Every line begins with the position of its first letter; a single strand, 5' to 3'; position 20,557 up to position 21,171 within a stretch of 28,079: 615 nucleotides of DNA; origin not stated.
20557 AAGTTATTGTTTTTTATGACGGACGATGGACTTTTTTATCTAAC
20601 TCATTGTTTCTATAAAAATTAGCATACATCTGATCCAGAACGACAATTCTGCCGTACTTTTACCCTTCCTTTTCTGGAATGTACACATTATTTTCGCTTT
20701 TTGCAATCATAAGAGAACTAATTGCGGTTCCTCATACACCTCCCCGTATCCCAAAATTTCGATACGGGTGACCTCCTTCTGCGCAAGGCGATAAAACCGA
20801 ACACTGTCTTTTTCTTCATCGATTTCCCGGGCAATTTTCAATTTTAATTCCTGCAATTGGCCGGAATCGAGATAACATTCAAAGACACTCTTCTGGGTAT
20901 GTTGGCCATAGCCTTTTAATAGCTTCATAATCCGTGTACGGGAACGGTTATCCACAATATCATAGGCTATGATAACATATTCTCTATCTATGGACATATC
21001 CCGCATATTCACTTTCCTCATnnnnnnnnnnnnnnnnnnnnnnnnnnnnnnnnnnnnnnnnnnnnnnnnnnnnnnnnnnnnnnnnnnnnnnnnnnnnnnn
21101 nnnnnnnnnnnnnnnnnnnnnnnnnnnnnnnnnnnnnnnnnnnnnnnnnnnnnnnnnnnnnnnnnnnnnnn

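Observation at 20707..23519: Thumbless family-A DNA polymerase domain protein encoded directly upstream of cas1-cas2 and the CRISPR leader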

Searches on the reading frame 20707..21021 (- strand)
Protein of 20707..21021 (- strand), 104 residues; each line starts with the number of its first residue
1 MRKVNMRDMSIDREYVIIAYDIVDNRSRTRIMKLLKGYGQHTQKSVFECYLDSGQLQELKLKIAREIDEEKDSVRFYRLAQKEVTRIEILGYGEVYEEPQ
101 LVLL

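Call 6: search_protein_families(library=pfam, proteins=[window:20707-21021:-], max_evalue=0.1)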
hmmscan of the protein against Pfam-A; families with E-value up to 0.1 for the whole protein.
window:20707-21021:- (104 aa): 2 families
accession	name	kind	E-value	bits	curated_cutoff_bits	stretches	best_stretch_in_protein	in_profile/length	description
PF09827.14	CRISPR_Cas2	-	3.2e-23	82.2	23.8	1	15-86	2-73/74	CRISPR associated protein Cas2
PF14706.11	Tnp_DNA_bind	-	0.082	13.1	24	0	21-48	11-38/58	Transposase DNA-binding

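Call 8: search_protein_families(library=ncbifam, proteins=[window:20707-21021:-], max_evalue=0.01)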
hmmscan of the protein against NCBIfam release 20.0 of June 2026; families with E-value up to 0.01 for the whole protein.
window:20707-21021:- (104 aa): 2 families
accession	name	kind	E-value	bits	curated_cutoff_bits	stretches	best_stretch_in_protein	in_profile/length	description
TIGR01573.1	cas2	equivalog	2.2e-17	63.1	24.5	1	15-102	2-94/96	CRISPR-associated endonuclease Cas2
NF009688.0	PRK13209.1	subfamily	0.00058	18.9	317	1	12-73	148-208/286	L-ribulose-5-phosphate 3-epimerase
